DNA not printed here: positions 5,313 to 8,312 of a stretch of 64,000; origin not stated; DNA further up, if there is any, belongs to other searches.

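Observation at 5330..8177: Low-GC single-gene islet: unknown N-domain + UPF1/DNA2-like helicase + DUF2726 nuclease-fold protein (candidate stand-alone defence gene)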

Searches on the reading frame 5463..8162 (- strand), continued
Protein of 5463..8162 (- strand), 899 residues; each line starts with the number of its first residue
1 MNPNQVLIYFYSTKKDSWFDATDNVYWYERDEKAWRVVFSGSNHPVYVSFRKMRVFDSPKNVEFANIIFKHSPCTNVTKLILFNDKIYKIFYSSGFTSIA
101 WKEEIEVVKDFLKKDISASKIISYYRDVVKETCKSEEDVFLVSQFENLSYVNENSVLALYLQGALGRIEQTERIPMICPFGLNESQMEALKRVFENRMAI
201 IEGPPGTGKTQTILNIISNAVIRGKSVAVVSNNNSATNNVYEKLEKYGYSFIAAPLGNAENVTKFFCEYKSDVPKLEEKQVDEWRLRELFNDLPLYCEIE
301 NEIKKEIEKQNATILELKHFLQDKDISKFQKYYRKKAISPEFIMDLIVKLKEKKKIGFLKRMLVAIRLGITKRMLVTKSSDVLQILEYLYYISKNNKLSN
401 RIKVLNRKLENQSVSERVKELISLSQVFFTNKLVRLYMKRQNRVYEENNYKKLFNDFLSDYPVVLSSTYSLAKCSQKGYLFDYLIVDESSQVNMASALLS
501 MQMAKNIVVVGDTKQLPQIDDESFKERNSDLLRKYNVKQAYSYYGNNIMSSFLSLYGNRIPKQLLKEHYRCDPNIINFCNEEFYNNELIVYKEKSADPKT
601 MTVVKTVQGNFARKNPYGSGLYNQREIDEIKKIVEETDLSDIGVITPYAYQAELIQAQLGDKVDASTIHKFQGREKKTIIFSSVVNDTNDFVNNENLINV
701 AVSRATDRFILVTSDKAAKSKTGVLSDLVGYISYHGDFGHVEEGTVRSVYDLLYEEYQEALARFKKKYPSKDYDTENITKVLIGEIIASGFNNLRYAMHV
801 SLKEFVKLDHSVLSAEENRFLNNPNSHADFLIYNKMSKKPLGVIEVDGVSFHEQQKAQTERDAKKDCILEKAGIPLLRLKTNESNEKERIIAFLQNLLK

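Call 19: find_encoding_contigs(protein=P0010, flank=8000, max_places=2)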
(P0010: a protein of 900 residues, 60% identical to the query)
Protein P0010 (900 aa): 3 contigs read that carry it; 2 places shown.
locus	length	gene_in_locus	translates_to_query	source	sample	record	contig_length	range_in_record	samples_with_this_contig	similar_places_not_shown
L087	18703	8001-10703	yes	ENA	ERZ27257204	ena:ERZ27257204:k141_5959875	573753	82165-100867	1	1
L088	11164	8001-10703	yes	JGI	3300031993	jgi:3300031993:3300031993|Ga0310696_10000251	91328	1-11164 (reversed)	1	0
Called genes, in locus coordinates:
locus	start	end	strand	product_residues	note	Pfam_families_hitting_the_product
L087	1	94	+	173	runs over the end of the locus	PF00857:Isochorismatase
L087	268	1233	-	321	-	PF02129:Peptidase_S15, PF12146:Hydrolase_4, PF00561:Abhydrolase_1, PF12697:Abhydrolase_6 (weak), PF00326:Peptidase_S9, PF02230:Abhydrolase_2 (faint)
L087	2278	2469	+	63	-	PF15731:MqsA_antitoxin (weak), PF01381:HTH_3 (weak)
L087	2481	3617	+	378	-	PF13651:EcoRI_methylase (faint)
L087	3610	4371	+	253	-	PF03235:GmrSD_N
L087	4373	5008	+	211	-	PF01844:HNH, PF14279:HNH_5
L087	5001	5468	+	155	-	-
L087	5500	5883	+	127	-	-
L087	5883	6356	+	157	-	-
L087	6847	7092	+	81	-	PF01381:HTH_3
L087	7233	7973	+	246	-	-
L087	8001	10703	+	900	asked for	PF13086:AAA_11, PF13245:AAA_19 (weak), PF13604:AAA_30 (weak), PF01443:Viral_helicase1 (faint), PF13087:AAA_12, PF10881:DUF2726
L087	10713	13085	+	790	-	-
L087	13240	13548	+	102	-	-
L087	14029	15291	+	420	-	PF13175:AAA_15 (faint), PF13304:AAA_21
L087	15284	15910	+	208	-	-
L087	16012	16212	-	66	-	-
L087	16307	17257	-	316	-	PF11288:DUF3089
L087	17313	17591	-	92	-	-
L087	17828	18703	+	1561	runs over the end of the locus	PF09479:Flg_new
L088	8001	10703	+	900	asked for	PF13086:AAA_11, PF13245:AAA_19 (weak), PF13604:AAA_30 (weak), PF01443:Viral_helicase1 (faint), PF13087:AAA_12, PF10881:DUF2726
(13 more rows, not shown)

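Call 20: find_encoding_contigs(protein=P0045, flank=8000, max_places=2)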
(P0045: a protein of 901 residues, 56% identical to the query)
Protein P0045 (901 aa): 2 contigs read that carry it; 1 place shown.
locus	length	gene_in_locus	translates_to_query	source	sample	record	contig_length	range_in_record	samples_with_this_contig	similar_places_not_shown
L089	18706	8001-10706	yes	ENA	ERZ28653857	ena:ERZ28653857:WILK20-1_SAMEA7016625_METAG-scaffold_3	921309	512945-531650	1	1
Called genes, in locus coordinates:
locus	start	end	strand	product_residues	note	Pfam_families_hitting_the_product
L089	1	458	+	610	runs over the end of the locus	-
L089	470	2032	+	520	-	PF08378:NERD (weak), PF02562:PhoH (faint), PF04851:ResIII (weak), PF09848:SLFN-g3_helicase (weak), PF13245:AAA_19 (weak)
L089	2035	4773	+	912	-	-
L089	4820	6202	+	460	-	PF11907:DUF3427 (weak), PF26348:SRA_ScoMcrA, PF00293:NUDIX, PF14815:NUDIX_4, PF13020:NOV_C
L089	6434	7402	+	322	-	PF05013:FGase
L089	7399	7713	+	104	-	-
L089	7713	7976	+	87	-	-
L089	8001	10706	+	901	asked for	PF00580:UvrD-helicase (weak), PF09848:SLFN-g3_helicase (faint), PF13086:AAA_11, PF13245:AAA_19 (weak), PF13604:AAA_30 (faint), PF20720:nSTAND3 (faint), PF13087:AAA_12, PF10881:DUF2726, +1 more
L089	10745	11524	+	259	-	-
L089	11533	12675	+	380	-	PF13175:AAA_15 (weak), PF00005:ABC_tran (weak), PF13304:AAA_21, PF13175:AAA_15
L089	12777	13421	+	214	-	-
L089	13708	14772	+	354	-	PF01497:Peripla_BP_2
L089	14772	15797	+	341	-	PF01032:FecCD, PF00950:ABC-3 (weak)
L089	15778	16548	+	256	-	PF00005:ABC_tran, PF02463:SMC_N, PF13166:AAA_13 (faint), PF13175:AAA_15 (faint), PF13304:AAA_21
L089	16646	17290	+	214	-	-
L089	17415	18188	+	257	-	-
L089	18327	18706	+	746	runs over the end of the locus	PF13855:LRR_8 (faint), PF13306:LRR_5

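Call 21: find_encoding_contigs(protein=P0088, flank=8000, max_places=2)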
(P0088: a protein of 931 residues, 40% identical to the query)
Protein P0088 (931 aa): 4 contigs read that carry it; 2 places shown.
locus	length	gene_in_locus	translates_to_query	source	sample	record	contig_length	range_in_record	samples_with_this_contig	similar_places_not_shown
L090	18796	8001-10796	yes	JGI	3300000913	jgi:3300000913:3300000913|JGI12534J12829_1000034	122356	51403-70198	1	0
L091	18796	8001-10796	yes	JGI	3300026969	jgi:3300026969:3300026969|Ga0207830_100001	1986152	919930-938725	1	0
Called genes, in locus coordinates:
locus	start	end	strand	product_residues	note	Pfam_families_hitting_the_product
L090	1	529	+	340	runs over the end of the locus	-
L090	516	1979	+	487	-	-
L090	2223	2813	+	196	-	PF24838:8xMP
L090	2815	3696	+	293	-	PF11185:DUF2971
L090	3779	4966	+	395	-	PF14253:AbiH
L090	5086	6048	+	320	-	PF01381:HTH_3, PF12844:HTH_19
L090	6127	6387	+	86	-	-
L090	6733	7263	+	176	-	-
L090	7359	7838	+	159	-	PF06271:RDD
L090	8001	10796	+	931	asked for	PF00580:UvrD-helicase (weak), PF01443:Viral_helicase1 (faint), PF13086:AAA_11, PF13245:AAA_19, PF13604:AAA_30 (weak), PF13087:AAA_12, PF10881:DUF2726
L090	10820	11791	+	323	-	PF04471:Mrr_cat, PF22722:NA-iREase1, PF00570:HRDC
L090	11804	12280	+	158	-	-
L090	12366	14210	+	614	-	PF00930:DPPIV_N (faint), PF14583:Pectate_lyase22 (faint), PF07676:PD40 (faint), PF26550:Tricorn_2nd (weak), PF26549:Tricorn_N, PF00756:Esterase (faint), PF20434:BD-FAE, PF00326:Peptidase_S9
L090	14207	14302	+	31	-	-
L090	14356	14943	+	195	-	PF04011:LemA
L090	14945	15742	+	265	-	PF04536:TPM_phosphatase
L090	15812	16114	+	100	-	-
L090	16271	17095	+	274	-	PF02463:SMC_N (faint), PF13476:AAA_23 (weak), PF00005:ABC_tran, PF13304:AAA_21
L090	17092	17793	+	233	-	PF01061:ABC2_membrane, PF12698:ABC2_membrane_3 (faint)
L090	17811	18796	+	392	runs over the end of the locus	-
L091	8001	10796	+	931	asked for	PF00580:UvrD-helicase (weak), PF01443:Viral_helicase1 (faint), PF13086:AAA_11, PF13245:AAA_19, PF13604:AAA_30 (weak), PF13087:AAA_12, PF10881:DUF2726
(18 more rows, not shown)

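Call 22: find_encoding_contigs(protein=P0119, flank=8000, max_places=2)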
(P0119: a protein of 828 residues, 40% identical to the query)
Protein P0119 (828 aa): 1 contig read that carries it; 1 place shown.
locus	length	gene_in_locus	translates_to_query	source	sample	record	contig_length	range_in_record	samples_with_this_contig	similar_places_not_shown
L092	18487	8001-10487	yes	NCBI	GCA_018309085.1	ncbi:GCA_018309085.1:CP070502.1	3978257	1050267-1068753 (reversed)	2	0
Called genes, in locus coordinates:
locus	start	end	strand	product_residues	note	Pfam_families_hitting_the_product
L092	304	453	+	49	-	-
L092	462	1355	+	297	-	PF13420:Acetyltransf_4 (faint), PF13527:Acetyltransf_9 (faint), PF13302:Acetyltransf_3 (weak), PF00583:Acetyltransf_1, PF13673:Acetyltransf_10 (weak), PF13508:Acetyltransf_7, PF08445:FR47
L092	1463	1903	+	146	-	PF00293:NUDIX, PF14815:NUDIX_4 (weak)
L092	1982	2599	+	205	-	PF12535:Nudix_N, PF00293:NUDIX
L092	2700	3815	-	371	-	PF02746:MR_MLE_N, PF13378:MR_MLE_C, PF26685:DUF8230_C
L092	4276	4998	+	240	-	PF13517:FG-GAP_3 (weak), PF27120:YybI_C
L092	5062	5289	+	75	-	PF11534:HTHP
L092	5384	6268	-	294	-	PF00701:DHDPS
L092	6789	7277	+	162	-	PF00383:dCMP_cyt_deam_1, PF14437:MafB19-deam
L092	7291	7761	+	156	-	PF01625:PMSR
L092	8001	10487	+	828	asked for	PF00580:UvrD-helicase, PF01443:Viral_helicase1 (faint), PF09848:SLFN-g3_helicase (weak), PF13086:AAA_11, PF13245:AAA_19, PF13604:AAA_30 (weak), PF13087:AAA_12, PF10881:DUF2726, +1 more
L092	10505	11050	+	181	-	PF13328:HD_4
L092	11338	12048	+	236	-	PF08378:NERD, PF01396:Zn_ribbon_Top1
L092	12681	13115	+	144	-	-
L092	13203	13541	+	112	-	-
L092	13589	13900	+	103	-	-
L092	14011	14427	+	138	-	-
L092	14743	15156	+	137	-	-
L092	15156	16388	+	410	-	-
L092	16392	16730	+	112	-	-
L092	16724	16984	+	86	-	-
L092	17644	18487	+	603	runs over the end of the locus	PF00144:Beta-lactamase, PF13354:Beta-lactamase2 (faint)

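Call 33: search_solved_structures(query=A3, max_evalue=0.001)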
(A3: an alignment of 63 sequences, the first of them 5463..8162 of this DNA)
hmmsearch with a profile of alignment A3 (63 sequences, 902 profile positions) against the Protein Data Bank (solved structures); distinct sequences matched with E-value up to 0.001: 33.
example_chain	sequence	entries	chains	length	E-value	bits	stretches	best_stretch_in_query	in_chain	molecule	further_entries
4b3g_A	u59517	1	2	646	1.1e-37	133.1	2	482-739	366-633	DNA-BINDING PROTEIN SMUBP-2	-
4b3f_X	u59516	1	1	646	1.1e-37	133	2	482-739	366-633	DNA-BINDING PROTEIN SMUBP-2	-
5eaw_A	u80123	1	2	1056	3.4e-34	121.5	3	640-716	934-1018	DNA replication ATP-dependent helicase/nuclease DNA2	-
5eax_A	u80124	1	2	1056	3.4e-34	121.5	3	640-716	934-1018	DNA replication ATP-dependent helicase/nuclease DNA2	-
5ean_A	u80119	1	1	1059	3.4e-34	121.5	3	640-716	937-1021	DNA replication ATP-dependent helicase/nuclease DNA2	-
5mzn_A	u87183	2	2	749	5.9e-31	110.7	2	479-714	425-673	Helicase SEN1,Helicase SEN1 | Helicase SEN1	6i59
2xzo_A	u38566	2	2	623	8.8e-30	106.9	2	618-733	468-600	REGULATOR OF NONSENSE TRANSCRIPTS 1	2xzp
2gjk_A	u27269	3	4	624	8.9e-30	106.9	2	618-733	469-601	Regulator of nonsense transcripts 1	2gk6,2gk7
6ej5_A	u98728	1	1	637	9.7e-30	106.7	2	618-733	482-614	Regulator of nonsense transcripts 1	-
9qwn_A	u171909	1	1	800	2.4e-29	105.4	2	618-733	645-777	Isoform 2 of Regulator of nonsense transcripts 1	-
2wjv_A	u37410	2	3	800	2.6e-29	105.3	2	618-733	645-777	REGULATOR OF NONSENSE TRANSCRIPTS 1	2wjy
8ram_O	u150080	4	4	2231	6.4e-29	104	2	409-714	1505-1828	Helicase SEN1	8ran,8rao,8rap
8rd3_A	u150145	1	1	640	7.6e-28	100.5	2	570-714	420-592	ATP-dependent helicase NAM7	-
2xzl_A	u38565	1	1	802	2e-27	99.1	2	570-714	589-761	ATP-DEPENDENT HELICASE NAM7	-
9qdq_A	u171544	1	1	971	3e-27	98.5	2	570-714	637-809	ATP-dependent helicase NAM7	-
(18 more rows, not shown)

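Call 49: predict_structure(alignment_id=A3)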
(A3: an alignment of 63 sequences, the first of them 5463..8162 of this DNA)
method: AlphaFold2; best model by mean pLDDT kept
length: 899 residues; sequences in the alignment: 63
mean_pLDDT: 88.9   pTM: 0.83
mean pLDDT of the five models: 88.9, 88.7, 88.6, 87.6, 87.1
residues with pLDDT >= 90: 532; 70-90: 330; 50-70: 37; < 50: 0
segments of 3 or more residues with pLDDT < 50: none
pLDDT, mean of each block of 10 residues (from residue 1): 93 90 92 92 90 94 89 87 95 92 91 91 93 81 85 94 90 87 94 95 91 97 95 82 93 89 84 83 93 91 93 91 77 72 86 74 75 68 85 92 89 85 96 85 81 89 91 88 89 86 95 78 89 94 89 93 94 94 93 87 92 83 93 91 93 94 89 86 89 88 94 93 92 91 90 88 92 89 92 93 87 88 90 93 83 74 90 91 88 92
secondary structure, 60 per line:
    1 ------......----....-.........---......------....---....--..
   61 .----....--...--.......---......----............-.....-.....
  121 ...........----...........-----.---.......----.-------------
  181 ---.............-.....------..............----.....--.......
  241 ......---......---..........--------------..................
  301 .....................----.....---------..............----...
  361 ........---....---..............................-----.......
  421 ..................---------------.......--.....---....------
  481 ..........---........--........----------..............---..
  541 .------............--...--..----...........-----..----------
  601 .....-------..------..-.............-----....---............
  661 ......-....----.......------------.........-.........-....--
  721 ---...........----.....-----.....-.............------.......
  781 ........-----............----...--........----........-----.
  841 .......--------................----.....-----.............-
elements in order (helices of 4 or more, strands of 3 or more residues): E7-12 E17-20 E25-30 E34-39 E46-49 E53-56 E59-61 E66-69 E72-74 E77-83 E87-92 E97-101 E105-108 H111-114 H116-131 H136-146 H156-162 H184-195 E198-202 H209-222 E227-231 H234-246 E253-255 H259-268 H283-321 H326-330 H340-353 H358-368 H372-375 H379-408 H414-438 H454-460 E463-467 H471-474 E481-487 H494-501 E504-511 H522-535 H548-559 E562-564 H573-583 E601-605 H624-636 E642-645 H649-662 E663-666 H668-671 E676-682 H695-703 E705-713 H715-718 H724-734 E739-743 H749-753 H755-767 H774-788 E794-801 H802-805 H815-822 E827-834 E840-847 H856-871 E876-880 H886-898

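Call 51: fold_search(model_id=the predicted structure, library=pdb)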
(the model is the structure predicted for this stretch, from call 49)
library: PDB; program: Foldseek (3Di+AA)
matches with E <= 10: 1164; with E <= 0.001: 133
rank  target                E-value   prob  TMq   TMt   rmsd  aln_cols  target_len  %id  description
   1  4b3g_A                3.6e-21  1.00  0.36  0.51  25.3       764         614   16  crystal structure of Ighmbp2 helicase in complex with RNA (released 2012-09-26)
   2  8ftm_B                1.0e-20  1.00  0.37  0.45  33.7       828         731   15  Setx-ssRNA-ADP-SO4 complex (released 2023-10-25)
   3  4b3g_B                1.1e-20  1.00  0.40  0.58  28.8       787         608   16  crystal structure of Ighmbp2 helicase in complex with RNA (released 2012-09-26)
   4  4b3f                  1.4e-20  1.00  0.38  0.54  30.6       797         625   16  crystal structure of Ighmbp2 helicase (released 2012-09-26)
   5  2xzo_A                8.6e-20  1.00  0.36  0.51  25.5       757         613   17  Upf1 helicase - RNA complex (released 2011-03-30)
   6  8ftm_A                1.9e-19  1.00  0.36  0.45  33.8       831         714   14  Setx-ssRNA-ADP-SO4 complex (released 2023-10-25)
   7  8rd3_A                6.2e-19  1.00  0.39  0.54  28.4       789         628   16  Crystal structure of Saccharomyces cerevisiae Nmd4 protein bound to Upf1 helicase domain (released 2024-08-14)
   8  2gk7                  6.5e-19  1.00  0.38  0.56  25.9       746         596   17  Structural and Functional insights into the human Upf1 helicase core (released 2007-01-09)
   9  2wjv_A                1.4e-18  1.00  0.39  0.45  26.1       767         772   16  Crystal structure of the complex between human nonsense mediated decay factors UPF1 and UPF2 (released 2009-07-07)
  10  2xzl_A                2.2e-18  1.00  0.36  0.42  27.5       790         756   16  Upf1-RNA complex (released 2011-03-30)
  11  2wjy                  4.3e-18  1.00  0.38  0.44  27.5       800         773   15  Crystal structure of the complex between human nonsense mediated decay factors UPF1 and UPF2 Orthorhombic form (released 2009-07-07)
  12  2xzp                  4.7e-18  1.00  0.40  0.56  25.4       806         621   15  Upf1 helicase (released 2011-03-30)
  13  2wjv_B                5.2e-18  1.00  0.39  0.45  27.5       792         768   15  Crystal structure of the complex between human nonsense mediated decay factors UPF1 and UPF2 (released 2009-07-07)
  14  5eaw_A                8.8e-18  1.00  0.39  0.34  23.8       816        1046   15  Crystal structure of Dna2 nuclease-helicase (released 2015-11-18)
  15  9l5s_Y                8.8e-18  1.00  0.33  0.23  22.3       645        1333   15  Cryo-EM structure of the thermophile spliceosome (state B*Q1) (released 2025-03-12)
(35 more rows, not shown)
